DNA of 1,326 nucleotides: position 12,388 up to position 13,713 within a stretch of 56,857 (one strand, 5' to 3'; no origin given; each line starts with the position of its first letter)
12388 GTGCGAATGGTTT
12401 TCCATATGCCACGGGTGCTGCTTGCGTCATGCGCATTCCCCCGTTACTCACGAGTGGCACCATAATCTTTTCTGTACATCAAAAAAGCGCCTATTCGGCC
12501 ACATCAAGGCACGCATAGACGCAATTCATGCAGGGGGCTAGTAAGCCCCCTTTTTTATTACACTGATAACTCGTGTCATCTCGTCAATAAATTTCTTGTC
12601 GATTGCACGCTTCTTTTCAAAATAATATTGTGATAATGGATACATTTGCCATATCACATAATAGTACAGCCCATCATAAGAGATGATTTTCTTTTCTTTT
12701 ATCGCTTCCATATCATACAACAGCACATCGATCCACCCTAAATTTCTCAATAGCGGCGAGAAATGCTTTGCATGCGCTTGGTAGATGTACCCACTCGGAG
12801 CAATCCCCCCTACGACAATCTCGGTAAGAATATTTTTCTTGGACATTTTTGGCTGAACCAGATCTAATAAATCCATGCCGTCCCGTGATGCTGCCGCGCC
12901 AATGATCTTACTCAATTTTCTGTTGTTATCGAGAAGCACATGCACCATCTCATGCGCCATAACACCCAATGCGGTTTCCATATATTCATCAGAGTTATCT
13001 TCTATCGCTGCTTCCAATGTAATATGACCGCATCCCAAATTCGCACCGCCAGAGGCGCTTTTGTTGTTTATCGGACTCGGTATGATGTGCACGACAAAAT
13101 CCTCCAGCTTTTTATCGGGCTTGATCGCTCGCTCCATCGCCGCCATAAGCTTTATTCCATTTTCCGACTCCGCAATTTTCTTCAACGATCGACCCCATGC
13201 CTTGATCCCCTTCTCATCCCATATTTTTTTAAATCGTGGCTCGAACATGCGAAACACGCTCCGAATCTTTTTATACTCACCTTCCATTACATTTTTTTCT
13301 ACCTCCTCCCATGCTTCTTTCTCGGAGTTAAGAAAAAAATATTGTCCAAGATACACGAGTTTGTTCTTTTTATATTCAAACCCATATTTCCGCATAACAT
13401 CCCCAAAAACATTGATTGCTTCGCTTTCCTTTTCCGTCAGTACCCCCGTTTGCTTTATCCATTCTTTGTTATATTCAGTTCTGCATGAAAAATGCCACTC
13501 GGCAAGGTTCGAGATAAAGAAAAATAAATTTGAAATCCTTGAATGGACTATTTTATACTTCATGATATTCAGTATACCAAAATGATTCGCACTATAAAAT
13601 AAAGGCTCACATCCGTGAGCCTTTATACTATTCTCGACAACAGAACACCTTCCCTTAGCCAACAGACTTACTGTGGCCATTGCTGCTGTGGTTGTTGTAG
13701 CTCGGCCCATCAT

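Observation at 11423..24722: Recurring convergent pair: anSME-like radical SAM/SPASM enzyme with a paralogous HExxH protein and a short peptide gene (two loci)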

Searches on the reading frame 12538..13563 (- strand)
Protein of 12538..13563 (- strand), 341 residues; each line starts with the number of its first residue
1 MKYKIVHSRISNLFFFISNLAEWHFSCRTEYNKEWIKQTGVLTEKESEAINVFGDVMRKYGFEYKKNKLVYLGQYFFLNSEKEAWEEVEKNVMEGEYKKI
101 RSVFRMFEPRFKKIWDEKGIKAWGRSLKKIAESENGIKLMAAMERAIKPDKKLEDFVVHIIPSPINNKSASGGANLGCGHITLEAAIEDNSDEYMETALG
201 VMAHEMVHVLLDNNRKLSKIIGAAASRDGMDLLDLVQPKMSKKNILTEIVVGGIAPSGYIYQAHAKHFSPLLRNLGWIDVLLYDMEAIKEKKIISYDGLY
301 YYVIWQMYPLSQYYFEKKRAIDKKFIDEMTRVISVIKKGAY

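Call 3: search_protein_families(library=pfam, proteins=[window:12538-13563:-], max_evalue=0.01)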
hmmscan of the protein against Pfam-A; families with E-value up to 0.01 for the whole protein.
window:12538-13563:- (341 aa): 1 family
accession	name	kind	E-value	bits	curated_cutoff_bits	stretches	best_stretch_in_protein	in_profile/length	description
PF14891.12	Peptidase_M91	-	0.0025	18.6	25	1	126-216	20-110/176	Effector protein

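Call 4: search_protein_families(library=ncbifam, proteins=[window:12538-13563:-], max_evalue=0.01)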
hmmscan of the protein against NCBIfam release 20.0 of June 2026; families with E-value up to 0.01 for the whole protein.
window:12538-13563:- (341 aa): 0 families

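Call 15: find_homologous_proteins(query=window:12538-13563:-, max_evalue=0.001)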
Query window:12538-13563:- (341 aa): 14 proteins with E <= 0.001 among 3786 candidates.
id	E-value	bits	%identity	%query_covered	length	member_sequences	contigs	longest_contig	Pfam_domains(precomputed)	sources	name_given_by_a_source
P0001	1.5e-225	765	100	100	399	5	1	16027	-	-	-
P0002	8.3e-157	539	69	100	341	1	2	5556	-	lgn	-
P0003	1.1e-154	532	68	99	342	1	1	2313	-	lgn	-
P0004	1.1e-57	214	35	96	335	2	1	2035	-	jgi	-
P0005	6.4e-55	205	36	96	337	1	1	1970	-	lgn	-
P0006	2.9e-53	199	36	99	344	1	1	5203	-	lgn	-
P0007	1.5e-50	190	35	99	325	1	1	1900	-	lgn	-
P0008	1.6e-49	187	33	99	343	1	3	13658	-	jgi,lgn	-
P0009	9.7e-47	178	34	98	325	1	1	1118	-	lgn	-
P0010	8.3e-44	168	32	98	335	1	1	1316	-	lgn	-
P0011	3.0e-43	166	32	96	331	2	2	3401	-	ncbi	-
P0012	4.7e-42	162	33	97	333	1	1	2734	-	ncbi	-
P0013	6.6e-41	158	33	97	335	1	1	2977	-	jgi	-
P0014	2.2e-20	91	27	100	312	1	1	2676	-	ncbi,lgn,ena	-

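Call 16: search_protein_families(library=ncbifam, proteins=[window:12538-13563:-], max_evalue=10)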
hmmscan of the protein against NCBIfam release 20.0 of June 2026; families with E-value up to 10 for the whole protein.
window:12538-13563:- (341 aa): 0 families

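Call 17: search_protein_families(library=pfam, proteins=[window:12538-13563:-], max_evalue=10)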
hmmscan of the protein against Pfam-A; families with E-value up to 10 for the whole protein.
window:12538-13563:- (341 aa): 2 families
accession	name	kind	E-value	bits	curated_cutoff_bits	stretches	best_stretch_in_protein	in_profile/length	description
PF14891.12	Peptidase_M91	-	0.0025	18.6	25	1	126-216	20-110/176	Effector protein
PF00385.30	Chromo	-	2.7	8.4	25.1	1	294-327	11-48/53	Chromo (CHRromatin Organisation MOdifier) domain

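Call 18: find_encoding_contigs(protein=P0008, flank=8000, max_places=4)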
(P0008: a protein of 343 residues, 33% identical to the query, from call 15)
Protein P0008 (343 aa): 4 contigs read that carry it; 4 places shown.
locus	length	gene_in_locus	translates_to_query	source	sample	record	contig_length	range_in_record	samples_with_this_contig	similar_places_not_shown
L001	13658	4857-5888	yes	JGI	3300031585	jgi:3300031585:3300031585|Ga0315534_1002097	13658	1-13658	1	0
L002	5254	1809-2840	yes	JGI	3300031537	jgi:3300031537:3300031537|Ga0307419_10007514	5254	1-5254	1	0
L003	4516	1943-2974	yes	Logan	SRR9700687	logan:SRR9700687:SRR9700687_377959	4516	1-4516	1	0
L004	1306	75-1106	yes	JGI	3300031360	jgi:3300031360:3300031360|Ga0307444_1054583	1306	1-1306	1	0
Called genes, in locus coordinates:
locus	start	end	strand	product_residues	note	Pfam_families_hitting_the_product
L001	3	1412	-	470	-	?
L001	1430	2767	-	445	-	PF08529:NusA_N, PF00575:S1 (weak), PF13184:KH_NusA_1st, PF26594:KH_NusA_2nd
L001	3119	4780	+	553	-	PF00664:ABC_membrane, PF02463:SMC_N (faint), PF00005:ABC_tran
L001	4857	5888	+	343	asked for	-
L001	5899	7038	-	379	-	PF04055:Radical_SAM, PF13186:SPASM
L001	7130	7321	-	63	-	-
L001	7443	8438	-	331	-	PF02779:Transket_pyr, PF02780:Transketolase_C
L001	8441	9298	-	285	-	PF13292:DXP_synthase_N, PF00456:Transketolase_N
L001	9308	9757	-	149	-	PF02502:LacAB_rpiB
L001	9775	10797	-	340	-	PF00044:Gp_dh_N, PF02800:Gp_dh_C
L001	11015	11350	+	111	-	-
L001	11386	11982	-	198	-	PF00588:SpoU_methylase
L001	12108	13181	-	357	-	PF00579:tRNA-synt_1b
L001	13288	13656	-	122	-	PF17770:RNase_J_C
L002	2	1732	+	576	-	?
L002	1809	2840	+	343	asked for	-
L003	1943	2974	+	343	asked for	-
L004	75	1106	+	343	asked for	-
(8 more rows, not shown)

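Call 19: find_encoding_contigs(protein=P0002, flank=6000, max_places=3)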
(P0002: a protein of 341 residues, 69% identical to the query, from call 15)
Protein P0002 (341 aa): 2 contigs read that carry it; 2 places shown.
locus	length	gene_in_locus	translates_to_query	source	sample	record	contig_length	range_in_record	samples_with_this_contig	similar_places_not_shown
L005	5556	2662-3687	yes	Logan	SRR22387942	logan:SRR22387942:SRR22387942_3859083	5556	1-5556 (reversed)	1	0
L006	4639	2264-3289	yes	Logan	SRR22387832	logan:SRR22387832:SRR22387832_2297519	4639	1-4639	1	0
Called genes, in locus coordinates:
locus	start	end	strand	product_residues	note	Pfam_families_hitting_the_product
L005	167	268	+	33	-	-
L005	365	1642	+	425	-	PF00675:Peptidase_M16, PF05193:Peptidase_M16_C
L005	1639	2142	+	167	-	-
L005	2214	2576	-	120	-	-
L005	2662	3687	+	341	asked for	-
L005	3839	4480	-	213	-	-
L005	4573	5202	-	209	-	-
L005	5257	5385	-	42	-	-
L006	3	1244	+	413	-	?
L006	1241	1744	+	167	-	-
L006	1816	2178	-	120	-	-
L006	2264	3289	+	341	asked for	-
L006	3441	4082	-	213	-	-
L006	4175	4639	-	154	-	?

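Call 20: find_encoding_contigs(protein=P0006, flank=6000, max_places=3)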
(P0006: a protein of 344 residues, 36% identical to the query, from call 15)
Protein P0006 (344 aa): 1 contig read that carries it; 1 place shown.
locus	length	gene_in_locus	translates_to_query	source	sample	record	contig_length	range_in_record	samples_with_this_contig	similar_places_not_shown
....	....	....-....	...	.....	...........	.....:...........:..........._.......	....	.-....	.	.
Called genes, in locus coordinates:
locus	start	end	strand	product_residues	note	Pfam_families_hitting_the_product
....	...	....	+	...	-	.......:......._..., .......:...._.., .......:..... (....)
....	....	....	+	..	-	-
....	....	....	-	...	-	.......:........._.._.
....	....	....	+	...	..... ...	-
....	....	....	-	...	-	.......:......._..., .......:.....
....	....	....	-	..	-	-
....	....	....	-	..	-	?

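Call 34: predict_structure(alignment_id=A1)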
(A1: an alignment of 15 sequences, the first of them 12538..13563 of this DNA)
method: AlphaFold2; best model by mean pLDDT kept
length: 341 residues; sequences in the alignment: 15
mean_pLDDT: 88.6   pTM: 0.88
mean pLDDT of the five models: 88.6, 87.5, 87.4, 87.1, 86.9
residues with pLDDT >= 90: 223; 70-90: 88; 50-70: 29; < 50: 1
segments of 3 or more residues with pLDDT < 50: none
pLDDT, mean of each block of 10 residues (from residue 1): 92 94 74 93 96 91 68 90 95 95 97 95 95 94 94 90 82 79 90 91 94 94 91 89 95 91 85 68 68 84 91 95 97 80 44
secondary structure, 60 per line:
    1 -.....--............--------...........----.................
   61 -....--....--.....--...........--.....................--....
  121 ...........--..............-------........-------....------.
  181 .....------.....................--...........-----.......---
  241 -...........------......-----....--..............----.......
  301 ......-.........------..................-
elements in order: E2-6 H9-20 H29-39 H44-60 E62-65 E68-71 H74-78 H81-91 H94-114 H117-131 H134-147 E155-162 E170-173 E180-185 H192-212 H215-225 H231-235 H242-252 H259-264 H270-273 H276-289 H296-306 H308-316 H323-340

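Call 36: search_solved_structures(query=A1, max_evalue=10)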
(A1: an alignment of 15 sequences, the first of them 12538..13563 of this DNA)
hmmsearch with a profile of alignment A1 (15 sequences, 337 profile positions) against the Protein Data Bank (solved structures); distinct sequences matched with E-value up to 10: 5.
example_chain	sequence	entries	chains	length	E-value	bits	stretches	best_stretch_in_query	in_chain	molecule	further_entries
5xbn_A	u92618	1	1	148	0.0008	22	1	124-219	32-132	Wss1p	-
5xbv_A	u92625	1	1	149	0.011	18.3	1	124-219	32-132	Wss1p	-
2lc5_A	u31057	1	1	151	0.23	13.9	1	89-156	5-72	Calmodulin, putative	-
9i5v_o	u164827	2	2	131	0.45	13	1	243-304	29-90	Small ribosomal subunit protein uS8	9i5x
5tvf_E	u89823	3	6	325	1.7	11.1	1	151-224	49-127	S-adenosylmethionine decarboxylase proenzyme-like, putative | Inactive S-adenosylmethionine decarboxylase prozyme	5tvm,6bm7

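Call 37: fold_search(model_id=the predicted structure, library=pdb)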
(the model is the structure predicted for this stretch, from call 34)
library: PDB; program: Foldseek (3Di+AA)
matches with E <= 10: 85; with E <= 0.001: 0
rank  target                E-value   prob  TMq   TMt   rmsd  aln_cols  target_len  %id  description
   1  7xyo_B                1.9e-01  0.30  0.18  0.13  16.1       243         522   10  Crystal Structure of a M61 aminopeptidase family member from Myxococcus fulvus (released 2023-06-07)
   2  8cgw_A                2.1e-01  0.25  0.19  0.09  17.0       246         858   11  Insulin-regulated aminopeptidase (IRAP) in complex with an allosteric benzopyran-based inhibitor (released 2024-01-31)
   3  5dll                  7.3e-01  0.44  0.30  0.14   8.2       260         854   12  Aminopeptidase N (pepN) from Francisella tularensis subsp. tularensis SCHU S4 (released 2015-09-16)
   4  6mgq_A                8.0e-01  0.60  0.30  0.14   7.8       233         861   12  ERAP1 in the open conformation bound to 10mer phosphinic inhibitor DG014 (released 2019-12-18)
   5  6oiu_D                1.1e+00  0.16  0.21  0.10  12.8       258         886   10  X-ray crystal structure of the ectodomain of the Toxoplasma gondii ME49 Aminopeptidase N (TGME49_224350) (released 2020-09-30)
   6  6mgq_B                1.4e+00  0.33  0.29  0.14   8.5       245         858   11  ERAP1 in the open conformation bound to 10mer phosphinic inhibitor DG014 (released 2019-12-18)
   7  4f5c_A                1.4e+00  0.13  0.19  0.09  16.8       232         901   11  Crystal structure of the spike receptor binding domain of a porcine respiratory coronavirus in complex with the pig am (released 2012-08-22)
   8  7ufl_B                1.4e+00  0.05  0.15  0.10  23.8       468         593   11  Crystal structure of chimeric omicron RBD (strain BA.2) complexed with chimeric mouse ACE2 (released 2022-10-19)
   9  4f5c_B                1.7e+00  0.12  0.19  0.09  16.8       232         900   11  Crystal structure of the spike receptor binding domain of a porcine respiratory coronavirus in complex with the pig am (released 2012-08-22)
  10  3qe0_B                1.7e+00  0.03  0.12  0.12  20.9       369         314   10  A Galpha-i1 P-loop mutation prevents transition to the activated state (released 2012-01-25)
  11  7v9o                  1.8e+00  0.08  0.18  0.09  15.6       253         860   11  Crystal structure of the lanthipeptide zinc-metallopeptidase EryP mutant E802R from saccharopolyspora erythraea (released 2022-05-11)
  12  4xo4                  2.4e+00  0.18  0.27  0.13   8.9       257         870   12  Crystal Structure of E. coli Aminopeptidase N in complex with L-Methionine (released 2016-01-27)
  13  5y2z_C                2.4e+00  0.13  0.11  0.08  10.3        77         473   22  Crystal structure of human LGI1 EPTP-ADAM22 complex (released 2018-05-02)
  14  4paq                  2.4e+00  0.02  0.14  0.15  21.2       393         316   11  A conserved phenylalanine as relay between the 5 helix and the GDP binding region of heterotrimeric G protein (released 2014-07-30)
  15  5y2z_A                2.7e+00  0.16  0.16  0.12  10.2       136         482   16  Crystal structure of human LGI1 EPTP-ADAM22 complex (released 2018-05-02)
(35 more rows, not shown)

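Call 41: fold_search(model_id=the predicted structure, library=viral)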
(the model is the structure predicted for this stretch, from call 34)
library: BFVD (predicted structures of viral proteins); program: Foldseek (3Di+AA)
matches with E <= 10: 91; with E <= 0.001: 0
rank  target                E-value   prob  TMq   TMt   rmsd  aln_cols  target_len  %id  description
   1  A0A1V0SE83            2.2e-02  0.77  0.20  0.15  14.7       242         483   12  Peptidase M61 catalytic domain-containing protein [Indivirus ILV1]
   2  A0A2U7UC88            2.3e-01  0.38  0.18  0.19  23.5       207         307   11  Uncharacterized protein [Pandoravirus neocaledonia]
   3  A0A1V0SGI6            2.3e-01  0.30  0.25  0.21  11.9       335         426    8  Uncharacterized protein [Hokovirus HKV1]
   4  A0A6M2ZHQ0            2.4e-01  0.57  0.14  0.32   6.5        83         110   20  Transcriptional regulator of DNA damage repair [Synechococcus phage S-SCSM1]
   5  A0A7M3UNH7            2.4e-01  0.57  0.29  0.33   8.5       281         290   12  Uncharacterized protein [Pyramimonas orientalis virus 01B]
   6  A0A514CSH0            2.8e-01  0.28  0.23  0.23  19.5       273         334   12  Uncharacterized protein [Achromobacter phage Motura]
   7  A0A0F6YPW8            3.9e-01  0.72  0.17  0.33   4.9        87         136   15  Uncharacterized protein [Sinorhizobium phage phiN3]
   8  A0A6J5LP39            6.1e-01  0.51  0.16  0.29   4.9        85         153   14  SprT-like [uncultured Caudovirales phage]
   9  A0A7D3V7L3            9.2e-01  0.04  0.09  0.13  23.8       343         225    9  Uncharacterized protein [Fadolivirus FV1/VV64]
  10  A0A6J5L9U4            9.6e-01  0.51  0.19  0.42   6.3       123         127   17  Uncharacterized protein [uncultured Caudovirales phage]
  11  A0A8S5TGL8            1.1e+00  0.13  0.17  0.17  15.8       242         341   12  Peptidase [Myoviridae sp. ctIty1]
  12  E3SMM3                1.1e+00  0.57  0.15  0.32   7.0        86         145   19  Uncharacterized protein [Prochlorococcus phage P-HM1]
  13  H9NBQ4                1.5e+00  0.02  0.10  0.11  23.1       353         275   10  (no name in the UniProt tables at hand)
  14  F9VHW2                1.7e+00  0.12  0.18  0.12  12.9       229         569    8  (no name in the UniProt tables at hand)
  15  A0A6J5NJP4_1          1.7e+00  0.08  0.17  0.08  14.3       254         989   13  Large polyvalent protein associated domain-containing protein [uncultured Caudovirales phage]
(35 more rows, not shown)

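Call 46: find_related_loci(query=A1, collection=genome_contigs, flank=6000)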
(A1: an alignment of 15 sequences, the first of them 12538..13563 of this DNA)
Query A1 (341 aa) in genome_contigs; peptide patterns used: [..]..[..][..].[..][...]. (x = any residue, [..] = any of these).
128 stretches matched a pattern; 36 encode a relative of the query (tblastn E <= 1e-3); 36 distinct loci.
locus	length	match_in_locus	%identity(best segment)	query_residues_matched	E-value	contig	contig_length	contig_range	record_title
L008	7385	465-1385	36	1-335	7e-69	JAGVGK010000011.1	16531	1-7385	MAG: Candidatus Paceibacterota bacterium isolate DeMMO2_19 c_000000063117, whole genome shotgun sequence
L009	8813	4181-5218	37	1-337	5e-65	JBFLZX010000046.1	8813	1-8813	MAG: Patescibacteria group bacterium isolate MAG122 MAG122_46, whole genome shotgun sequence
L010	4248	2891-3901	36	1-329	5e-63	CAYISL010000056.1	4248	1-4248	MAG TPA_asm: uncultured Candidatus Saccharibacteria bacterium isolate ERP119705_co5_503 genome assembly, contig: NODE_30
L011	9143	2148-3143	35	8-338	7e-59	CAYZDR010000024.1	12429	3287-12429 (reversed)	MAG TPA_asm: uncultured Candidatus Saccharibacteria bacterium isolate binchicken_co332_114 genome assembly, contig: NODE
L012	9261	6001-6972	32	1-336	4e-57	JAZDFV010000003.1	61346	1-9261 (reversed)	MAG: Candidatus Jorgensenbacteria bacterium isolate MEGAHIT-group-0.224 k141_16020891, whole genome shotgun sequence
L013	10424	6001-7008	33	1-335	5e-57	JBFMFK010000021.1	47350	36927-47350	MAG: Patescibacteria group bacterium isolate MAG269 MAG269_21, whole genome shotgun sequence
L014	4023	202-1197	30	1-337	3e-54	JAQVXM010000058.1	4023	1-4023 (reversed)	MAG: Candidatus Paceibacterota bacterium isolate STF2_126 NODE_89052_length_4023_cov_2.742043_Sandtown_F2, whole genome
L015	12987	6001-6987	32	8-333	1e-45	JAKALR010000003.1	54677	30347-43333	MAG: bacterium isolate WY5.bin131 NODE_836_length_54677_cov_1.917764, whole genome shotgun sequence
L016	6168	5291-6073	30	1-264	1e-34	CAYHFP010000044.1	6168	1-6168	MAG TPA_asm: uncultured Candidatus Saccharibacteria bacterium isolate ERP119705_co12_151 genome assembly, contig: NODE_1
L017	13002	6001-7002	31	1-333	4e-45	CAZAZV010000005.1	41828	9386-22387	MAG TPA_asm: uncultured Candidatus Saccharibacteria bacterium isolate SRP271791_co2_66 genome assembly, contig: NODE_116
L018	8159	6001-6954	27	1-332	9e-30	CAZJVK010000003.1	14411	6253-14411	MAG TPA_asm: uncultured Candidatus Saccharibacteria bacterium isolate binchicken_co181_162 genome assembly, contig: NODE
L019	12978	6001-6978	26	1-338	1e-28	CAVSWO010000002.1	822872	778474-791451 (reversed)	MAG: Candidatus Kerfeldbacteria bacterium isolate MFD05684.bin.1.15 genome assembly, contig: contig_23211, whole genome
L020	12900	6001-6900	23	1-339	2e-27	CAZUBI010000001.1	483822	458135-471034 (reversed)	MAG TPA_asm: uncultured Candidatus Saccharibacteria bacterium isolate binchicken_co194_85 genome assembly, contig: NODE_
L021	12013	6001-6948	27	1-328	5e-27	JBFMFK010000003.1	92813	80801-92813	MAG: Patescibacteria group bacterium isolate MAG269 MAG269_3, whole genome shotgun sequence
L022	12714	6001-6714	30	1-260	2e-26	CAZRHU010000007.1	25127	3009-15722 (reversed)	MAG TPA_asm: uncultured Candidatus Saccharibacteria bacterium isolate binchicken_co17_436 genome assembly, contig: NODE_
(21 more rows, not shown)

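Call 50: search_protein_representatives(alignment_id=A1)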
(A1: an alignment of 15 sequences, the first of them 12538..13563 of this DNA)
Query: 15 sequences, 337 profile positions. Proteins with E-value up to 0.001 (for the whole library): 690; up to 1e-10: 458; up to 1e-30: 230. The best 150 are listed.
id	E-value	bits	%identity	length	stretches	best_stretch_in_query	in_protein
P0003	2.7e-134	464.1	-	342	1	1-337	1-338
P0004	1.0e-120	419.5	-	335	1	1-333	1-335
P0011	1.8e-120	418.7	-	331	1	1-335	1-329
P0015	4.7e-111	387.8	-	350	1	1-335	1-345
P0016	7.5e-111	387.1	-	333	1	1-335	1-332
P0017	9.5e-102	357.2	-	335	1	1-334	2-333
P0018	2.3e-101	355.9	-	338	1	3-333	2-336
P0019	1.6e-100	353.1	-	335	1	1-334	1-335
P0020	6.5e-98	344.6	-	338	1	1-334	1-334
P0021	8.2e-98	344.2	-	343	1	1-334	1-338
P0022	1.4e-94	333.6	-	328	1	1-333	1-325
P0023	4.6e-92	325.3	-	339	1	1-334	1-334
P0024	7.8e-92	324.6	-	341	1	1-335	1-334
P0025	2.9e-90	319.4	-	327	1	1-333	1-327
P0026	2.1e-89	316.6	-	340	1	1-333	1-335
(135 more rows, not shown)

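Call 60: search_protein_families(library=pfam, alignment_id=A2, max_evalue=0.01)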
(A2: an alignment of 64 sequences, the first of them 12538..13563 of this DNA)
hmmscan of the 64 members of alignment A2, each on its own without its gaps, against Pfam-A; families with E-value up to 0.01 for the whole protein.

A. member 1, window:12538-13563:- (341 aa): 1 family
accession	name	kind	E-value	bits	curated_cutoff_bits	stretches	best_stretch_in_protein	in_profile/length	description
PF14891.12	Peptidase_M91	-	0.0025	18.6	25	1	126-216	20-110/176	Effector protein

B. families by the number of members that match (of 64 scanned): 7 families
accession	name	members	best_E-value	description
PF10263.15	SprT-like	3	0.0015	SprT-like family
PF13688.12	Reprolysin_5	2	0.0065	Metallo-peptidase family M12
PF09345.15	SiaC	1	0.00048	SiaC family regulatory phosphoprotein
PF04450.18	BSP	1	0.0011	Peptidase of plants and bacteria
PF18958.6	DUF5700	1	0.0021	Putative zinc dependent peptidase (DUF5700)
PF14891.12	Peptidase_M91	1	0.0025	Effector protein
PF18747.7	HMUD2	1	0.0076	5-hmdU DNA kinase 2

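Call 61: search_protein_families(library=ncbifam, alignment_id=A2, max_evalue=0.1)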
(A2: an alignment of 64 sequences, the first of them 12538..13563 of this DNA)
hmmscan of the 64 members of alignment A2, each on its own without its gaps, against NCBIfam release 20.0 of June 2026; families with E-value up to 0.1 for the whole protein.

A. member 1, window:12538-13563:- (341 aa): 0 families

B. families by the number of members that match (of 64 scanned): 18 families
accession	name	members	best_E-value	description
NF003339.0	PRK04351.1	2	0.0042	SprT family protein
TIGR01767.2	MTRK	2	0.021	S-methyl-5-thioribose kinase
TIGR01241.2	FtsH_fam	1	0.0012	ATP-dependent zinc metalloprotease FtsH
TIGR04471.1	rSAM_mob_pairA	1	0.0044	radical SAM mobile pair protein A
NF005129.0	PRK06568.1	1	0.0059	F0F1 ATP synthase subunit B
TIGR04422.1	PLP_IMCC1989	1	0.0072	putative PLP-dependent aminotransferase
NF010343.0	PRK13770.1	1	0.019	histidinol dehydrogenase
NF002740.0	PRK02724.1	1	0.024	30S ribosomal protein PSRP-3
TIGR01853.1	lipid_A_lpxD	1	0.039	UDP-3-O-(3-hydroxymyristoyl)glucosamine N-acyltransferase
NF003575.0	PRK05248.1-2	1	0.041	hypothetical protein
TIGR02837.1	spore_II_R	1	0.07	stage II sporulation protein R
NF001026.0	PRK00109.2-2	1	0.076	Holliday junction resolvase RuvX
TIGR00789.1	flhB_rel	1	0.077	FlhB-like flagellar biosynthesis protein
NF002826.0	PRK03001.1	1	0.079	zinc metalloprotease HtpX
NF041761.1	PtuB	1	0.085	retron Ec78 anti-phage system effector HNH endonuclease PtuB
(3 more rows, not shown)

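Call 116: search_protein_families(library=padloc, proteins=[window:12538-13563:-], max_evalue=0.01)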
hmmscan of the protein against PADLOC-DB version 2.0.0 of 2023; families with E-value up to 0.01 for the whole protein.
window:12538-13563:- (341 aa): 0 families

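Call 117: search_protein_families(library=phrogs, proteins=[window:12538-13563:-], max_evalue=0.01)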
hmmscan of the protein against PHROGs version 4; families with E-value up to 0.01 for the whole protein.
window:12538-13563:- (341 aa): 0 families
